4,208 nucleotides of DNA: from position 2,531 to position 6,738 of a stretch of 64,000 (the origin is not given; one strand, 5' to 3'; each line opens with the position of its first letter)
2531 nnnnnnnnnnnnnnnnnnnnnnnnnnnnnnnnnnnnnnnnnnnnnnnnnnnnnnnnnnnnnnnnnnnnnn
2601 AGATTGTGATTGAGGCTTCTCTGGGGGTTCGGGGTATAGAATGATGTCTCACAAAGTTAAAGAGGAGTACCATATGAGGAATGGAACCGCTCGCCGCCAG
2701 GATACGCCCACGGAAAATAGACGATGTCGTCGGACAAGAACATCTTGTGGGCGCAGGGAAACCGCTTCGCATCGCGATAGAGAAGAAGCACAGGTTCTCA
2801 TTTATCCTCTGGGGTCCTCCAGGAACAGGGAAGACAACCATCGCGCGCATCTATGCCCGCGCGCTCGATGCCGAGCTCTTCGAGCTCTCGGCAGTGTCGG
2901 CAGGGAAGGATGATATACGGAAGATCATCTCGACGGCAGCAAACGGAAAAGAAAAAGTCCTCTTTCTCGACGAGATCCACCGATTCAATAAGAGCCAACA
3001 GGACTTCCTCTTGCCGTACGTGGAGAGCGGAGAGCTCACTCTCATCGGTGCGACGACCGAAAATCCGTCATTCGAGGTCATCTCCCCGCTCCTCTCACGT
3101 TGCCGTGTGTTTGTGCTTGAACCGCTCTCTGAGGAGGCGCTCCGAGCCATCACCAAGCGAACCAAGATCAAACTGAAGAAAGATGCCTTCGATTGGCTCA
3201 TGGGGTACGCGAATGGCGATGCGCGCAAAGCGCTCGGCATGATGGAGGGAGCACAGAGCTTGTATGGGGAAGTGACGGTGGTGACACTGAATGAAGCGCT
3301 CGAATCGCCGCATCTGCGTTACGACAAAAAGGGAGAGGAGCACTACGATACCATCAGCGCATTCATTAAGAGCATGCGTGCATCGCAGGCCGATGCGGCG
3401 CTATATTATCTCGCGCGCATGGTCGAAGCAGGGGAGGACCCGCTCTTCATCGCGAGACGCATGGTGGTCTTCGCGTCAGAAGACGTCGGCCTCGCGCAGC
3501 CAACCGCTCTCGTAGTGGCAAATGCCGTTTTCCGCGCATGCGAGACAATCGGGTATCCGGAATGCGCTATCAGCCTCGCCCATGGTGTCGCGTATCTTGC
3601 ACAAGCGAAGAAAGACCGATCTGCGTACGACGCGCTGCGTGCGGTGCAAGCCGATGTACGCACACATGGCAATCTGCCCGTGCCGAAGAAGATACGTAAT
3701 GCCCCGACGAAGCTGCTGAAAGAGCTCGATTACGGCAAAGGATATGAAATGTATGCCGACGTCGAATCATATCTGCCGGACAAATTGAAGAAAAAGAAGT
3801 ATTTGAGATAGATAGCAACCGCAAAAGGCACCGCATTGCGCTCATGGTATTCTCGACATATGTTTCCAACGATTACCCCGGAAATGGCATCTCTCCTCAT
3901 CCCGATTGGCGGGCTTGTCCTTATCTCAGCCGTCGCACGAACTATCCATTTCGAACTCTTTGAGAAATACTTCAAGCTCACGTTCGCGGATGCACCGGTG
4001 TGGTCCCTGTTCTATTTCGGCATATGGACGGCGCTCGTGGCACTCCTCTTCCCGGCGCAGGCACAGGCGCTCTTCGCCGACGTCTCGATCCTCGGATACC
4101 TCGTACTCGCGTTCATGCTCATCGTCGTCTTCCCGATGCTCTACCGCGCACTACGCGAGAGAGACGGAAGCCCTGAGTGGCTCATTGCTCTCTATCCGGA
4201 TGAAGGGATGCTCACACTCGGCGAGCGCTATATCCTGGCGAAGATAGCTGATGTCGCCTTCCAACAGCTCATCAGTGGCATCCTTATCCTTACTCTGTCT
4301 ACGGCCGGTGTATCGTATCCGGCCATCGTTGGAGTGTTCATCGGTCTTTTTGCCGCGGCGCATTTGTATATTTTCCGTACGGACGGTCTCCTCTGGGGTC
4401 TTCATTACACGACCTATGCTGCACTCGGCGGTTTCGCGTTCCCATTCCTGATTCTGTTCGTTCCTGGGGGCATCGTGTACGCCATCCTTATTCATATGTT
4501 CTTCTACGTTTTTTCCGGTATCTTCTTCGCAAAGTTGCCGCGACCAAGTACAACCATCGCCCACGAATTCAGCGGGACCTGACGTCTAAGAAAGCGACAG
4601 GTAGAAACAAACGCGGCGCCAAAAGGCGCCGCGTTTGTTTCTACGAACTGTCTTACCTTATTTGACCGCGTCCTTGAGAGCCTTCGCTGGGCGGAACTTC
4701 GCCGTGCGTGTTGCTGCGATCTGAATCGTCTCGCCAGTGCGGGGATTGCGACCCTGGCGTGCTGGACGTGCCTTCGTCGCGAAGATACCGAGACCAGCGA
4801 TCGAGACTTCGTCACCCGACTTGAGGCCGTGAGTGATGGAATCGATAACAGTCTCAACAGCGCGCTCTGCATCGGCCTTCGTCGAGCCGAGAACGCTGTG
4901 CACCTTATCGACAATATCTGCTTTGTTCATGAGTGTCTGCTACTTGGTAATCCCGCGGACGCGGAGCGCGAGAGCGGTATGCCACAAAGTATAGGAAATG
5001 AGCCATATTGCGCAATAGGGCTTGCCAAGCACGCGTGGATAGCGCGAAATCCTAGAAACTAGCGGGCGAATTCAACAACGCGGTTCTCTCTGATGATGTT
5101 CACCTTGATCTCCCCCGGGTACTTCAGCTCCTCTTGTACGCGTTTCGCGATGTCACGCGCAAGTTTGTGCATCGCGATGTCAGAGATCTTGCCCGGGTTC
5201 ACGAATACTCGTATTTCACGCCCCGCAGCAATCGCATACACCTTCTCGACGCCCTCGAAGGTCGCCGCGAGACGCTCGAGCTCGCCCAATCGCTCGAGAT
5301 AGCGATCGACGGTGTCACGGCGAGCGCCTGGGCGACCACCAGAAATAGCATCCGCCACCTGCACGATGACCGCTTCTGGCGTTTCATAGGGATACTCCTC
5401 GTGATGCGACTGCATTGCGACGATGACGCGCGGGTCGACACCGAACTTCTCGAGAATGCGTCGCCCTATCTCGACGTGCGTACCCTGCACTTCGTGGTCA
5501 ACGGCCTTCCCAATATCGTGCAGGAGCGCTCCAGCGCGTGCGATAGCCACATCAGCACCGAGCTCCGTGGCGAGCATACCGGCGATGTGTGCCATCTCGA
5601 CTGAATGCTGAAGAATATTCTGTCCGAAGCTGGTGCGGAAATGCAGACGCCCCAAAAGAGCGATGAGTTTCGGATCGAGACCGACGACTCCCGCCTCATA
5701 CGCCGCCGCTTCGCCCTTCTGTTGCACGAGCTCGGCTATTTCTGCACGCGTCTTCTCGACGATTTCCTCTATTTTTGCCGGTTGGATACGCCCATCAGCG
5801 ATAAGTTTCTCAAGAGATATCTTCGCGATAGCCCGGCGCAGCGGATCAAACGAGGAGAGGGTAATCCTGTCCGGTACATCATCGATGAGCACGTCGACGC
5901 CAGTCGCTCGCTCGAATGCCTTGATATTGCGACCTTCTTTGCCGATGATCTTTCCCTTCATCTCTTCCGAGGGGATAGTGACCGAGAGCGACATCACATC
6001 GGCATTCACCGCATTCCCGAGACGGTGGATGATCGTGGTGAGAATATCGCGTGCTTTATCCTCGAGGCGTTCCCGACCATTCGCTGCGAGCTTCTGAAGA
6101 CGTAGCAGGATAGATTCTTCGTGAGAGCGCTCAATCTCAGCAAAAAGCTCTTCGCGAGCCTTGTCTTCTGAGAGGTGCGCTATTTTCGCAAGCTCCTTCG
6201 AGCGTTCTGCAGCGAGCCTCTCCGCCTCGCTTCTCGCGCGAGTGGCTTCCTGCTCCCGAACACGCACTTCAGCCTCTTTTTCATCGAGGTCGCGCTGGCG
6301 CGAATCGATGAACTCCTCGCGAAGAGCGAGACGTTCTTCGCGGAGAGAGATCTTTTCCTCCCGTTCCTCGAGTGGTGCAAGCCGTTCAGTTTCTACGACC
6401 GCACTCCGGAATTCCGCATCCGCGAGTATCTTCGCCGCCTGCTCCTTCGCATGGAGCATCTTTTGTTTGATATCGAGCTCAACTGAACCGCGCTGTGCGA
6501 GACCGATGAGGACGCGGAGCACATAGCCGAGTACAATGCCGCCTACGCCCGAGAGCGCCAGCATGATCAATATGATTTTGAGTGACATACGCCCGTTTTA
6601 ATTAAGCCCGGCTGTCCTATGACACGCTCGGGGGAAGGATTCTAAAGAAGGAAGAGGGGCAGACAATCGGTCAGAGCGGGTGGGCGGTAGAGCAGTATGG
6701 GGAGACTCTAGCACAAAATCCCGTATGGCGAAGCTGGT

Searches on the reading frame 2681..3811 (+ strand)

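Call 74: search_protein_families(library=pfam, proteins=[window:2681-3811:+], max_evalue=0.001)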
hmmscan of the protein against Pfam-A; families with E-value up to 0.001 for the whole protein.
window:2681-3811:+ (376 aa): 12 families
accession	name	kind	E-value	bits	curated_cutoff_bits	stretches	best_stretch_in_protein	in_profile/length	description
PF12002.13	MgsA_C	-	5.6e-50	169.9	27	1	235-374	2-147/167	MgsA AAA+ ATPase C terminal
PF16193.11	AAA_assoc_2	-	3.7e-22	78.8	34.3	1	161-233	3-81/81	AAA C-terminal domain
PF00004.35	AAA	-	6.4e-19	69.1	21.2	1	42-145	2-127/131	ATPase family associated with various cellular activities (AAA)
PF05496.18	RuvB_N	-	1.8e-14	54.3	27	1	8-122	1-116/159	Holliday junction DNA helicase RuvB P-loop domain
PF07728.20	AAA_5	-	1.7e-09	38.3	22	1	41-127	2-103/139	AAA domain (dynein-related subfamily)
PF01078.27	Mg_chelatase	-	2.3e-08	34.1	20.3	1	14-59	3-43/207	Magnesium chelatase, subunit ChlI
PF13191.12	AAA_16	-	6.4e-06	27.2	32.6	0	40-65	26-51/167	AAA ATPase domain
PF00158.32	Sigma54_activat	-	1.2e-05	25.5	20.2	0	90-128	93-131/168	Sigma-54 interaction domain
PF20720.3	nSTAND3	-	1.6e-05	25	27.2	1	41-99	20-74/155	Novel STAND NTPase 3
PF13173.12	AAA_14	-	1.7e-05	25.3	27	1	41-150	5-124/129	AAA domain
PF13401.12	AAA_22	-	2.4e-05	25.1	27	0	40-67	7-37/130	AAA domain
PF14532.12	Sigma54_activ_2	-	0.00024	21.8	25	1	37-118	20-97/138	Sigma-54 interaction domain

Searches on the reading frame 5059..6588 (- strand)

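Call 74: search_protein_families(library=pfam, proteins=[window:5059-6588:-], max_evalue=0.001)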
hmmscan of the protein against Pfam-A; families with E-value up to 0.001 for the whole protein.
window:5059-6588:- (509 aa): 4 families
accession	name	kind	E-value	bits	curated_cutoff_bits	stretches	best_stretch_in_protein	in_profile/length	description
PF01966.28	HD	-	5.6e-20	72.2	22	1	326-416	2-114/116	HD domain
PF12072.13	RNase_Y_N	-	1.4e-10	41.4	32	1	38-190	49-197/201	RNase Y N-terminal region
PF00013.35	KH_1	-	1.5e-07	31.5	21.5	1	201-256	2-61/66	KH domain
PF08668.18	HDOD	-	2.1e-05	24.5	22.9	0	324-363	94-134/196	HDOD domain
